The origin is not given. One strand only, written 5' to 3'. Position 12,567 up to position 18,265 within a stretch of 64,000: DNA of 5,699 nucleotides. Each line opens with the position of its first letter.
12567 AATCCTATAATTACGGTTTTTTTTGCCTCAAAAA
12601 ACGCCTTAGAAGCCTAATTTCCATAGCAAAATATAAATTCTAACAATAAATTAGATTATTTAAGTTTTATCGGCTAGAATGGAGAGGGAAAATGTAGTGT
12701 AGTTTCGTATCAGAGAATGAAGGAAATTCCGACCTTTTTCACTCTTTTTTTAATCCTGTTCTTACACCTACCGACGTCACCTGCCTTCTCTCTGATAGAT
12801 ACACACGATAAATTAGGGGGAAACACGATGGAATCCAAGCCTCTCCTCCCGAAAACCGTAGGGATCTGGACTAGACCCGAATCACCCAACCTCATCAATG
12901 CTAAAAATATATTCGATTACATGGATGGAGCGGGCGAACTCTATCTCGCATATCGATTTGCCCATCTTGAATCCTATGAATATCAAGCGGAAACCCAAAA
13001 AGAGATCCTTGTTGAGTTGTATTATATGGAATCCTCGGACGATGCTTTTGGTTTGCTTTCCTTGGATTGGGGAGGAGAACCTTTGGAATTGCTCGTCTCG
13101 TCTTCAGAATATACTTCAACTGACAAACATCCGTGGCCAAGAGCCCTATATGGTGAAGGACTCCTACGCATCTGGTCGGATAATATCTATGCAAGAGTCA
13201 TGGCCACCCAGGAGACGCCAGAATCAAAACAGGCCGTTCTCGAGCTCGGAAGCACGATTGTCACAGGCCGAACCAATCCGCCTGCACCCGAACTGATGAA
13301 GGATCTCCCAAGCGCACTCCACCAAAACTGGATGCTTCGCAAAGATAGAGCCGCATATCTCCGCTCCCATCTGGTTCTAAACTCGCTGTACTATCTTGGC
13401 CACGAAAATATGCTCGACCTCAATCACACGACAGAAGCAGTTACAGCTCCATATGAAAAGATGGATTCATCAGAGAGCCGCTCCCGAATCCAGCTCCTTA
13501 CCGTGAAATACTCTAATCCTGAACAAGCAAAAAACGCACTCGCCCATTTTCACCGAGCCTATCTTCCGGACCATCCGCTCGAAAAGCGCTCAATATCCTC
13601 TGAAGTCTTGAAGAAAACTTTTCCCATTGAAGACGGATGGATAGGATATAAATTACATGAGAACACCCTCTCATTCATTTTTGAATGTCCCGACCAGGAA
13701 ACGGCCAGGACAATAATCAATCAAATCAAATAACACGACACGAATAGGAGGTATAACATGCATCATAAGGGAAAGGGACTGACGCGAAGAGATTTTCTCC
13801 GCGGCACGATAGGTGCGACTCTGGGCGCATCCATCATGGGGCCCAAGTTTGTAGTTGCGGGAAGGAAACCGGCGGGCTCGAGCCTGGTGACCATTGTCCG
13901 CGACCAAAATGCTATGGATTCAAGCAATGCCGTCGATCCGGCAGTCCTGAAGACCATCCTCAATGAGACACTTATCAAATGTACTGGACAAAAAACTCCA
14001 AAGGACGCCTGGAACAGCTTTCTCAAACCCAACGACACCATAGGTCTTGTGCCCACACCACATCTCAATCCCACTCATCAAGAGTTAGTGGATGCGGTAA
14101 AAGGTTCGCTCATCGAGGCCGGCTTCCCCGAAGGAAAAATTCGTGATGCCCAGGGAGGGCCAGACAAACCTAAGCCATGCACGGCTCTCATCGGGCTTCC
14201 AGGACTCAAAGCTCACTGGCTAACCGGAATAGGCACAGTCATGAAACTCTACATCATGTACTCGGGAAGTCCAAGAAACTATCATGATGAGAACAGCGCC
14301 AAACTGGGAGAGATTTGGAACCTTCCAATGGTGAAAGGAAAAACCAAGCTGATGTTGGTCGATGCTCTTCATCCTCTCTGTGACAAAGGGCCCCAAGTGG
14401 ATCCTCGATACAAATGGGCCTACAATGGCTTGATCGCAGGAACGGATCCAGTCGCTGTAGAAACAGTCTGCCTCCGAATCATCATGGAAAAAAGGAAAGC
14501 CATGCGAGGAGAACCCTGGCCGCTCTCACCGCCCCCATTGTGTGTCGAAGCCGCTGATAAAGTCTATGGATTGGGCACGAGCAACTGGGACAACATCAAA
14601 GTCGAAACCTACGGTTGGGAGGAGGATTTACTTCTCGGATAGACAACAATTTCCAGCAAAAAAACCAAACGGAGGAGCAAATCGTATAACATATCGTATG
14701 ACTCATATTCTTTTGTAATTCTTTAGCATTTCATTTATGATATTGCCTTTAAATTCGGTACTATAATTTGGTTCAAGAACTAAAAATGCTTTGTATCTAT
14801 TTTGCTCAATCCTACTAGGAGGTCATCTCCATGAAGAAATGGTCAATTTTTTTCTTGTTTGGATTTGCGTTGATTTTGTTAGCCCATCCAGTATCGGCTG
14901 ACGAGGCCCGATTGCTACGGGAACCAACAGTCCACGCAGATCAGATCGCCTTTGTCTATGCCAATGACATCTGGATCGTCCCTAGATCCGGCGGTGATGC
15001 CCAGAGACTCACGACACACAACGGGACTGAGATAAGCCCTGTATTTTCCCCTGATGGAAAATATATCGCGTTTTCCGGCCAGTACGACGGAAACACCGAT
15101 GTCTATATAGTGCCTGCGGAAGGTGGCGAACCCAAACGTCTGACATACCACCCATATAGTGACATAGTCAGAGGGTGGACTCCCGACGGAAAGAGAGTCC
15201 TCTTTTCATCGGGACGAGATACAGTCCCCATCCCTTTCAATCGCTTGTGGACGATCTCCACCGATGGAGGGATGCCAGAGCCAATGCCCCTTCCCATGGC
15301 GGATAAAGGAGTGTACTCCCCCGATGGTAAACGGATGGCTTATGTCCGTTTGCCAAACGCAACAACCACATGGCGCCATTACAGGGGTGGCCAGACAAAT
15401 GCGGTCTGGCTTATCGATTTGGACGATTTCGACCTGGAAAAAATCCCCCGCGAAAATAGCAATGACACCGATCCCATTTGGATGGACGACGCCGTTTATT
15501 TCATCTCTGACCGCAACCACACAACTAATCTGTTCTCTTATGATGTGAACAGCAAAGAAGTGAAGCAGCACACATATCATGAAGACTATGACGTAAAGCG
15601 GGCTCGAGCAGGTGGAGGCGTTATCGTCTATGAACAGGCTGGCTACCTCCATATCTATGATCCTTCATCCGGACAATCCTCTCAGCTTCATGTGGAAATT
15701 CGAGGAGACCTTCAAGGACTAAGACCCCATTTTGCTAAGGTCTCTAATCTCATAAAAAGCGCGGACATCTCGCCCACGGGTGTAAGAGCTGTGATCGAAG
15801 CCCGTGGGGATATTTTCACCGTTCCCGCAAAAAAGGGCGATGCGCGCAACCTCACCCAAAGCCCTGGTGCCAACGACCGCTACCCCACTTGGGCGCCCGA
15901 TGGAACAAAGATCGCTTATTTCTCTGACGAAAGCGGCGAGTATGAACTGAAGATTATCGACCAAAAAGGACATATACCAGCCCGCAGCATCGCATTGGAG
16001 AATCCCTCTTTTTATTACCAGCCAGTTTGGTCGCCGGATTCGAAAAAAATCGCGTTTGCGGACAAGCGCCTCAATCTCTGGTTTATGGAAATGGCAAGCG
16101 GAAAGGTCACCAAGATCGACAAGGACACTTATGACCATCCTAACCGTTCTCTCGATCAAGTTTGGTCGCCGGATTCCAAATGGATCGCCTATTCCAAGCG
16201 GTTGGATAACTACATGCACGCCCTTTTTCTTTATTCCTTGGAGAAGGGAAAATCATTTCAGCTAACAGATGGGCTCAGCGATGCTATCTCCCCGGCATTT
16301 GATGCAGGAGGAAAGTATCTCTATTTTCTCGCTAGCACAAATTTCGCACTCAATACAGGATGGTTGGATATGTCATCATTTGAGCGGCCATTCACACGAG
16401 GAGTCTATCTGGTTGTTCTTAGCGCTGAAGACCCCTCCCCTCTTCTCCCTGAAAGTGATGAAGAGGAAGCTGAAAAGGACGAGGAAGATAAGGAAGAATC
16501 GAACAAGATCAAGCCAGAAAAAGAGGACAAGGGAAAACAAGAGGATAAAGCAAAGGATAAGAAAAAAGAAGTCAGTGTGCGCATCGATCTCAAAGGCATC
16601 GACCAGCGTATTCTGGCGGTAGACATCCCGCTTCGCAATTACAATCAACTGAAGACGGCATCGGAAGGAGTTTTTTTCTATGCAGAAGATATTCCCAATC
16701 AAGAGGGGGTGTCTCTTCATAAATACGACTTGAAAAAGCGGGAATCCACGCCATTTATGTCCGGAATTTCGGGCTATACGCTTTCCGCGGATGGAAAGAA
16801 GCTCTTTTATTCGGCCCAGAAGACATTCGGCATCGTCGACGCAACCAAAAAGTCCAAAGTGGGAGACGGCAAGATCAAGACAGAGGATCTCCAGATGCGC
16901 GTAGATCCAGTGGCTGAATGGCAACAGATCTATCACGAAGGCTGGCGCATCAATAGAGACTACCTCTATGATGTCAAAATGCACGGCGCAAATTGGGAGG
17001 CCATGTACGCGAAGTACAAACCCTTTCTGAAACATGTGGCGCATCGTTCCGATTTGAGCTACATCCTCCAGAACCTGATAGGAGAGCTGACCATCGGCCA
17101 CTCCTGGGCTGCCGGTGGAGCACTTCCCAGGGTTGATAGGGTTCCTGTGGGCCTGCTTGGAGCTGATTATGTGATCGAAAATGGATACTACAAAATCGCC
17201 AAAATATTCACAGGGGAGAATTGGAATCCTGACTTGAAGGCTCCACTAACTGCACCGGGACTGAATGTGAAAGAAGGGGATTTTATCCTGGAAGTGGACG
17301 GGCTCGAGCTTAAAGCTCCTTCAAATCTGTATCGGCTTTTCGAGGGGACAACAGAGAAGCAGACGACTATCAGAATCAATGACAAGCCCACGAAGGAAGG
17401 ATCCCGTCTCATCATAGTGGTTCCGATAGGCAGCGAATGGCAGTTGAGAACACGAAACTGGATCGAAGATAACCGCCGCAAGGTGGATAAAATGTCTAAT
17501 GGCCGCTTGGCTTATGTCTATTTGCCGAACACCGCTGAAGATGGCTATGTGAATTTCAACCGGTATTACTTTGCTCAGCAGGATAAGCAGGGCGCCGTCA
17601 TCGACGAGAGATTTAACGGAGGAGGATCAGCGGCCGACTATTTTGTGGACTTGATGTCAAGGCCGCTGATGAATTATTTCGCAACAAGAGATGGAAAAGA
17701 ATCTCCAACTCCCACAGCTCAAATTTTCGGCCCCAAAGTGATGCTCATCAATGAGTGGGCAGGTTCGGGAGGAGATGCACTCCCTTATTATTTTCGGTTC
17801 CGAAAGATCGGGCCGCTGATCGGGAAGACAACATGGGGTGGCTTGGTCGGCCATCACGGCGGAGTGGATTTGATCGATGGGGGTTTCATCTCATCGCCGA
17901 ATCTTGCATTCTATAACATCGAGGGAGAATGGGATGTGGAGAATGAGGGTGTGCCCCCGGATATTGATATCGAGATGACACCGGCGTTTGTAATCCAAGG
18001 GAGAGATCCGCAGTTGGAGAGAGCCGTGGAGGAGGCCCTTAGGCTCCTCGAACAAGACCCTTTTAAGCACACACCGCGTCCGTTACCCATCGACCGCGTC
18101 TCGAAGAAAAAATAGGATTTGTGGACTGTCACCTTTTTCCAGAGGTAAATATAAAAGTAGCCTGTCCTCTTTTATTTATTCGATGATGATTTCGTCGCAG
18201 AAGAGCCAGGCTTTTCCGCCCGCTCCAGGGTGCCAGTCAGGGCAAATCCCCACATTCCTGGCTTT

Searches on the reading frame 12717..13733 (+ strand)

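Call 12: search_protein_families(library=pfam, proteins=[window:12717-13733:+])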
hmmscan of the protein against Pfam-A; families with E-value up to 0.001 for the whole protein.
window:12717-13733:+ (338 aa): 1 family
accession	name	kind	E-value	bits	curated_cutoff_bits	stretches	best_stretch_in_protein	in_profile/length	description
PF20244.3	DUF6599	-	1.4e-14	54.5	27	1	55-247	8-173/186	Family of unknown function (DUF6599)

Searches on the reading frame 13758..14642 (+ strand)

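Call 12: search_protein_families(library=pfam, proteins=[window:13758-14642:+])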
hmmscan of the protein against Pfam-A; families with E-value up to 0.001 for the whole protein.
window:13758-14642:+ (294 aa): 1 family
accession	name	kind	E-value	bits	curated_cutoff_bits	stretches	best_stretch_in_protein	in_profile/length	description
PF04015.17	DUF362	-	6.7e-11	43.1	24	1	141-240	99-200/200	Domain of unknown function (DUF362)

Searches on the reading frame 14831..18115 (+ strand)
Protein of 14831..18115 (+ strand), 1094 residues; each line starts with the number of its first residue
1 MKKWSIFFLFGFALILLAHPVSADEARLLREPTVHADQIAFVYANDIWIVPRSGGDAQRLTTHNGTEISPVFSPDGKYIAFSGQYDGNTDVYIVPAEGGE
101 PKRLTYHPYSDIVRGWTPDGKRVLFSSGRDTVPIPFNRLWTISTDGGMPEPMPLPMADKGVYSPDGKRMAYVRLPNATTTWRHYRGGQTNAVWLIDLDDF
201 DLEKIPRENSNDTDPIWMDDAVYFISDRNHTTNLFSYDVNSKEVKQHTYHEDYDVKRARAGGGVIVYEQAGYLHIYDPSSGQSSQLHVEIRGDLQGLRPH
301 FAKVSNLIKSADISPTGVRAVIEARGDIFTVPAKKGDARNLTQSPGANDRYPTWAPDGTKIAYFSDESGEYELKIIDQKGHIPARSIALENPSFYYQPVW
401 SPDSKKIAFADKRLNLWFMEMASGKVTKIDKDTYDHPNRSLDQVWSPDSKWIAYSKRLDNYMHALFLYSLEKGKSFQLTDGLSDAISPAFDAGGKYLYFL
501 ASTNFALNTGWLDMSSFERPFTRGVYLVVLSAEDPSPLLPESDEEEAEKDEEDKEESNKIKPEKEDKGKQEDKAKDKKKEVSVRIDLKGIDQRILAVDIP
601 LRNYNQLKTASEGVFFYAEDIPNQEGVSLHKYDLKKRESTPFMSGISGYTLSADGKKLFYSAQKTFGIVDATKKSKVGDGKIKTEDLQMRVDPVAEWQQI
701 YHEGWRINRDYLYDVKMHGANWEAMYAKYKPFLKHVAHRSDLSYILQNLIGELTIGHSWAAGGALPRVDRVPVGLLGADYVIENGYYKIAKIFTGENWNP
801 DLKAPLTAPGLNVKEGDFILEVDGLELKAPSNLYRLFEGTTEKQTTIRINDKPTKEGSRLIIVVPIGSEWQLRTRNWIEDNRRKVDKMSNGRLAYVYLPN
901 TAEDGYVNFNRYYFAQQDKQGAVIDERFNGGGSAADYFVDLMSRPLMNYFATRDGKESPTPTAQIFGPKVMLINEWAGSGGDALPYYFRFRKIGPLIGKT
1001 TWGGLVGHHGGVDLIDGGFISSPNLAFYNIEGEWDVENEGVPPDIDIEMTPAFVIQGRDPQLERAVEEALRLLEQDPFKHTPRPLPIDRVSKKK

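Call 12: search_protein_families(library=pfam, proteins=[window:14831-18115:+])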
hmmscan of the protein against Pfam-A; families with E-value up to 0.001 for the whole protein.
window:14831-18115:+ (1094 aa): 6 families
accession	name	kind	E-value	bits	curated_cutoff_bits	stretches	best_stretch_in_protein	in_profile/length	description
PF07676.18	PD40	-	2.4e-36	123.4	20.9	2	58-93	2-38/38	WD40-like Beta Propeller Repeat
PF14685.13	PDZ_Tricorn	-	1.8e-23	82.7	25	1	774-855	1-82/88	Tricorn protease PDZ domain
PF14684.11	Tricorn_C1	-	2.1e-20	72.8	24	1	693-751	1-59/59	Tricorn protease C1 domain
PF03572.23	Peptidase_S41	-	3.7e-17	62.8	24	1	893-1046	2-164/165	Peptidase family S41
PF00930.27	DPPIV_N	-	8.7e-13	48.2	22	0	416-486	25-86/354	Dipeptidyl peptidase IV (DPP IV) N-terminal region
PF25174.1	Beta-prop_THOC3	-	1.5e-07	31.2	305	0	372-497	70-186/272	THOC3 beta-propeller domain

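Call 17: find_encoding_contigs(protein=window:14831-18115:+, flank=10000, max_places=10)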
Protein window:14831-18115:+ (1094 aa): no gene with exactly this product is on record in the collection.
